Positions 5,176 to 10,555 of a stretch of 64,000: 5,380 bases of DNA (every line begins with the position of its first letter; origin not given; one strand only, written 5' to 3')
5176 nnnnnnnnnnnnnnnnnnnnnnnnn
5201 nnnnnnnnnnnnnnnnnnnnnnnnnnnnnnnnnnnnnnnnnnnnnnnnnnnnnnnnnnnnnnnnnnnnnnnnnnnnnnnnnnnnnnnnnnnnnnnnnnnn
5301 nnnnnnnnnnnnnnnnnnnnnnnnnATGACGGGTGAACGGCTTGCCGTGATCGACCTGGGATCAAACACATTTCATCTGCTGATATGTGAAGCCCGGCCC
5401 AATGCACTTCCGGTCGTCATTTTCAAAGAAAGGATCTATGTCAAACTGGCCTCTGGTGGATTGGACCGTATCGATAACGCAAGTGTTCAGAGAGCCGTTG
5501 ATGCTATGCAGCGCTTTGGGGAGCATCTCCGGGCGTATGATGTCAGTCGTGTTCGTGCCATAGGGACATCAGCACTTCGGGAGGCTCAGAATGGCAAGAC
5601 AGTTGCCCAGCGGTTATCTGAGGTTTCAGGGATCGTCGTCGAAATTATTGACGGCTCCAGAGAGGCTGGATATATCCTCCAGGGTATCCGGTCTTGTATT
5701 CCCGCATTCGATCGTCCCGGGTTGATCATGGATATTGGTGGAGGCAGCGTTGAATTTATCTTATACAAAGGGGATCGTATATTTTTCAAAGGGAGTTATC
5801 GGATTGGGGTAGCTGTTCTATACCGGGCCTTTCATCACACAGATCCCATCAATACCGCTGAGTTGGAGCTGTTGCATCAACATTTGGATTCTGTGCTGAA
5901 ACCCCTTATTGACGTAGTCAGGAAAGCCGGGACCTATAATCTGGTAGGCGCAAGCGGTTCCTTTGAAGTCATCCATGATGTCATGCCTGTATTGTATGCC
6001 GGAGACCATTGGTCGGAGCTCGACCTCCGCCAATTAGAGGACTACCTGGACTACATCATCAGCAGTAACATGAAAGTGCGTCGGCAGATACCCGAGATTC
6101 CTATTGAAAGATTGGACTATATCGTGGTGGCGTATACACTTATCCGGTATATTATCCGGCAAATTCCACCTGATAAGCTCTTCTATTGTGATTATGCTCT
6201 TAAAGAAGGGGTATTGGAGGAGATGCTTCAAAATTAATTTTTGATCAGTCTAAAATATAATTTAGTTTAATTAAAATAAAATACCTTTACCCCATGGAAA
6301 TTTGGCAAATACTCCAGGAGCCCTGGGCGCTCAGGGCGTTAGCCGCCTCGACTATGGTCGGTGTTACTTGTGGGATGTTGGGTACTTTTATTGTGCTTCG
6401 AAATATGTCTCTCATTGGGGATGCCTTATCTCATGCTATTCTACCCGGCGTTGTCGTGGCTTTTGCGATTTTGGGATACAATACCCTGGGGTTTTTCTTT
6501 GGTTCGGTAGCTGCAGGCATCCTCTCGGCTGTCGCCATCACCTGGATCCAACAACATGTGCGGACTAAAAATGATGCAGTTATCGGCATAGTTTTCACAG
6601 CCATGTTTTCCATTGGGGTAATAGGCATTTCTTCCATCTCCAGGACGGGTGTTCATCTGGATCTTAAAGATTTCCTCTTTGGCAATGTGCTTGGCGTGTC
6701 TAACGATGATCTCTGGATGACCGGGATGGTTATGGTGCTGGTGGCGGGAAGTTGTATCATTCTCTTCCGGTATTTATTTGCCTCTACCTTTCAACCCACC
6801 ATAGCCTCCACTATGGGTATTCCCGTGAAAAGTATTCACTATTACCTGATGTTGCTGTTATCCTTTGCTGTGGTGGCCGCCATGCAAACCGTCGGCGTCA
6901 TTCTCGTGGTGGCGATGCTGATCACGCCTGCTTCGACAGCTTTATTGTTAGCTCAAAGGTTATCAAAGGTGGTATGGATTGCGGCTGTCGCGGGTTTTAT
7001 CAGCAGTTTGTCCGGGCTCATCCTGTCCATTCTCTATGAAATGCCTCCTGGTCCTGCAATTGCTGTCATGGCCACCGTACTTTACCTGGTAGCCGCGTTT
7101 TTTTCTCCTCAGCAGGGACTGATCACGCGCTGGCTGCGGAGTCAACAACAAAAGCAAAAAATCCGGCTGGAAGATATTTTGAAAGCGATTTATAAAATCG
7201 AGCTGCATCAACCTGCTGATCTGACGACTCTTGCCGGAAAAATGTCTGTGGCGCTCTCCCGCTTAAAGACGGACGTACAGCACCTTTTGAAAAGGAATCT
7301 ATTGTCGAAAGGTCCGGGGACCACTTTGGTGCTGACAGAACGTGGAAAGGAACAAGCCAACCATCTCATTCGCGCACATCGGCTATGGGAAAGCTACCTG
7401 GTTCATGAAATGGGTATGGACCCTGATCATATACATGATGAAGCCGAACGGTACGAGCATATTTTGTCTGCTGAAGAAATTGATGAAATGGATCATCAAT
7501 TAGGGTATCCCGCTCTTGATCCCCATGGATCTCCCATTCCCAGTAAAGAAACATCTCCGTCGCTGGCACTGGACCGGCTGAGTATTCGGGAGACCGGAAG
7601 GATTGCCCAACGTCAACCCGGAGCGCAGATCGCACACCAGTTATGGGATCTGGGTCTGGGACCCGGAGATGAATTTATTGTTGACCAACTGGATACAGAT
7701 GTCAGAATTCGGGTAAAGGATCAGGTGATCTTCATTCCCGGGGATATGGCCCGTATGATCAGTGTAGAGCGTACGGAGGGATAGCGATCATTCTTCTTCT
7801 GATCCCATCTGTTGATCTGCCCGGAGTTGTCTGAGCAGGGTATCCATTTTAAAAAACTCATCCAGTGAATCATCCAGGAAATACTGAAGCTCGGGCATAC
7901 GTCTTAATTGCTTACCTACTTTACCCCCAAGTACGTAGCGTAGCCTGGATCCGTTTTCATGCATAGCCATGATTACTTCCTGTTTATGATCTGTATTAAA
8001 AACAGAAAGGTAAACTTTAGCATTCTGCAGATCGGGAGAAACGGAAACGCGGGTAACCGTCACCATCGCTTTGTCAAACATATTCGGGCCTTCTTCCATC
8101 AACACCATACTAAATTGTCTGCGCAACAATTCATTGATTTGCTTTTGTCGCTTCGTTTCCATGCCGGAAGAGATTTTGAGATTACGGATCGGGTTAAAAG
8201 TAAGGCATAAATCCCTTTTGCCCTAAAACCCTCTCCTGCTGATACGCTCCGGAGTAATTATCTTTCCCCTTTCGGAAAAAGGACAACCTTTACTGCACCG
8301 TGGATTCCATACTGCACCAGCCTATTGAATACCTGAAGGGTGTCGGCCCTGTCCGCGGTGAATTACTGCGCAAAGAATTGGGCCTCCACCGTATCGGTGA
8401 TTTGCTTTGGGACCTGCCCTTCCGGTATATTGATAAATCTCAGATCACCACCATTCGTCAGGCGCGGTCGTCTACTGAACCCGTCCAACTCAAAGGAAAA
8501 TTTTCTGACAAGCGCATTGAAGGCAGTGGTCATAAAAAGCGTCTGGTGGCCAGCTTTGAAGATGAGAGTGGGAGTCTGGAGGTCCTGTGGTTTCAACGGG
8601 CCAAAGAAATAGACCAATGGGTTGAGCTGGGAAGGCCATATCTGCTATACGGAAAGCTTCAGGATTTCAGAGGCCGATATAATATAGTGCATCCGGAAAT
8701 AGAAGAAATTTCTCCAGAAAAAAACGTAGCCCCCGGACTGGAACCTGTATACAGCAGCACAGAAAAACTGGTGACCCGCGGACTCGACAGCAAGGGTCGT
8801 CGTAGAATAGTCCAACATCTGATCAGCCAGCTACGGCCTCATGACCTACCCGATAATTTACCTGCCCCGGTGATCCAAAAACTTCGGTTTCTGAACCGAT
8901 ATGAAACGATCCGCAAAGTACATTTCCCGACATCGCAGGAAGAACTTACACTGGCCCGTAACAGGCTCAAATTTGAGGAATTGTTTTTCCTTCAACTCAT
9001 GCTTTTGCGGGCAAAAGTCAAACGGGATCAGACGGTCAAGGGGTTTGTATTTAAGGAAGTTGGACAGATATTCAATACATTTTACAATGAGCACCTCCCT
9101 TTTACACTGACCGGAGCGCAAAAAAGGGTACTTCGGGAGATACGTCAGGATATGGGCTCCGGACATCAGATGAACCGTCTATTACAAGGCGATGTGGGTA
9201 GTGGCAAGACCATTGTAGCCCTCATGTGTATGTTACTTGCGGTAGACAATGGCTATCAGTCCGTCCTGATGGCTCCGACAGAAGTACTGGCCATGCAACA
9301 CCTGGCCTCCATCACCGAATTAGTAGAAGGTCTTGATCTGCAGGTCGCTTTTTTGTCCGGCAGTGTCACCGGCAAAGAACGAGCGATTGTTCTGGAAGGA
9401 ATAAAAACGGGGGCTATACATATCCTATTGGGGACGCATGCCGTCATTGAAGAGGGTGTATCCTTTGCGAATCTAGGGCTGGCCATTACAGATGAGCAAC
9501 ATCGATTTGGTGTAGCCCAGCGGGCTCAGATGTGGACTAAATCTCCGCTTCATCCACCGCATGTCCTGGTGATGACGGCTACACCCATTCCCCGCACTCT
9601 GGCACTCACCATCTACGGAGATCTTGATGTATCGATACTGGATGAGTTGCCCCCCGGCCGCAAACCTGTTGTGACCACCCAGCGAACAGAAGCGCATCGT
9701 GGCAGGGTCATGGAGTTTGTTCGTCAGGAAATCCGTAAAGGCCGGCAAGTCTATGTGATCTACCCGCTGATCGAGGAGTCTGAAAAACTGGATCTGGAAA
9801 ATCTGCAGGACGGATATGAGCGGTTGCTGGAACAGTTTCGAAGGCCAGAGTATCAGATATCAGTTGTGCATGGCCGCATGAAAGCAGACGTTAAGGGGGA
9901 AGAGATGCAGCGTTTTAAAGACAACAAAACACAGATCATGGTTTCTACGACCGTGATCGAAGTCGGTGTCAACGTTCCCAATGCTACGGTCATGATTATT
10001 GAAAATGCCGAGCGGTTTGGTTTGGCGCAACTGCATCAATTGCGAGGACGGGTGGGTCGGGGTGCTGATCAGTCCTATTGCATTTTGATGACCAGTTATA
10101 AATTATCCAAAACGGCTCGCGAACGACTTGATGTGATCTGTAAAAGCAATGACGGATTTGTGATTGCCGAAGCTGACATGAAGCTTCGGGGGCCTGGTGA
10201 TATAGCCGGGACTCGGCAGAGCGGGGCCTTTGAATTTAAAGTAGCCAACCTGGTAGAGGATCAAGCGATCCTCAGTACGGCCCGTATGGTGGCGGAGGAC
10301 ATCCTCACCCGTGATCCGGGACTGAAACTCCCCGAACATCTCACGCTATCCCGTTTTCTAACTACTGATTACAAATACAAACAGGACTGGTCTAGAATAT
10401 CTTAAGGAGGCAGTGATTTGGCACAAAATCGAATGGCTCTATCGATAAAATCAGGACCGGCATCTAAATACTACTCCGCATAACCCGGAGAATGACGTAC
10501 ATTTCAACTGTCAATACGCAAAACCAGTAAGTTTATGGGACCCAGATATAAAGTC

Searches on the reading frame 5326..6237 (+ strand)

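Call 47: search_protein_families(library=pfam, proteins=[window:5326-6237:+], max_evalue=0.00001)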
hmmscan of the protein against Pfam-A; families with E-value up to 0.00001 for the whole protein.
window:5326-6237:+ (303 aa): 1 family
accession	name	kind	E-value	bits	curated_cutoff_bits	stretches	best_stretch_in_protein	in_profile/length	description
PF02541.22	Ppx-GppA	-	1.5e-49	169.4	27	1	29-302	10-283/285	Ppx/GppA phosphatase family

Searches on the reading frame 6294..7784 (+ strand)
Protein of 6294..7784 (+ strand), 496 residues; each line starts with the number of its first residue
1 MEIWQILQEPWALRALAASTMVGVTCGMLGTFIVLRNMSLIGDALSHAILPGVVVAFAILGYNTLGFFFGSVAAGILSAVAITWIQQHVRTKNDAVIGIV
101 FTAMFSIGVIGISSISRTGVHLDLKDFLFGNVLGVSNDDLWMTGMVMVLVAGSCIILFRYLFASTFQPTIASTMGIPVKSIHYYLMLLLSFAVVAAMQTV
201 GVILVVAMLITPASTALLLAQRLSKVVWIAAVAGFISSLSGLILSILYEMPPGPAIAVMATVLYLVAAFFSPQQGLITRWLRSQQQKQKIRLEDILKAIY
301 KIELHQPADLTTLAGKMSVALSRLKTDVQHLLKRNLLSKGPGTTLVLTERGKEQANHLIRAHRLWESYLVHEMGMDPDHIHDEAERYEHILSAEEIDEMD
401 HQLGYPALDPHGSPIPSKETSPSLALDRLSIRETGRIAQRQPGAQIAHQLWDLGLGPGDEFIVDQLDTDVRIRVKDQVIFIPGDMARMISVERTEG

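Call 47: search_protein_families(library=pfam, proteins=[window:6294-7784:+], max_evalue=0.00001)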
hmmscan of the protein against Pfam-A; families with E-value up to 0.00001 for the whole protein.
window:6294-7784:+ (496 aa): 4 families
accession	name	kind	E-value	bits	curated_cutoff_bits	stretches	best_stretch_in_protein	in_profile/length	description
PF00950.22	ABC-3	-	8.3e-73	245.5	20.1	1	12-270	5-257/258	ABC 3 transport family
PF02742.21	Fe_dep_repr_C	-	6e-26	90.7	27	1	348-416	1-69/70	Iron dependent repressor, metal binding and dimerisation domain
PF01032.23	FecCD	-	1.4e-07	31.3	26.5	1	52-261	86-299/311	FecCD transport family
PF04023.20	FeoA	-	6.9e-06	26.5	23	0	426-493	3-74/74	FeoA domain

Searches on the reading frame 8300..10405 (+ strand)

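Call 47: search_protein_families(library=pfam, proteins=[window:8300-10405:+], max_evalue=0.00001)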
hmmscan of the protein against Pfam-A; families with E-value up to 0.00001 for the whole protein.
window:8300-10405:+ (701 aa): 6 families
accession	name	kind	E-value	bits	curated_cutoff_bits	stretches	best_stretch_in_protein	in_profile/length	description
PF00271.37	Helicase_C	-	1.1e-24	87.3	23.5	1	472-587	4-108/110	Helicase conserved C-terminal domain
PF19833.4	RecG_dom3_C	-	2e-23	82.6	26.8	1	617-701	2-87/87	ATP-dependent DNA helicase RecG, domain 3, C-terminal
PF00270.35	DEAD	-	2.8e-22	79.7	26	1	273-434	3-164/167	DEAD/DEAH box helicase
PF17191.10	RecG_wedge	-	4.1e-16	59.4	23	1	8-176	1-160/162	RecG wedge domain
PF04851.21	ResIII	-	1.6e-09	38.3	22.5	1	269-429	3-162/164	Type III restriction enzyme, res subunit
PF01336.31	tRNA_anti-codon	-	3.8e-08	33.6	27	1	62-137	1-75/75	OB-fold nucleic acid binding domain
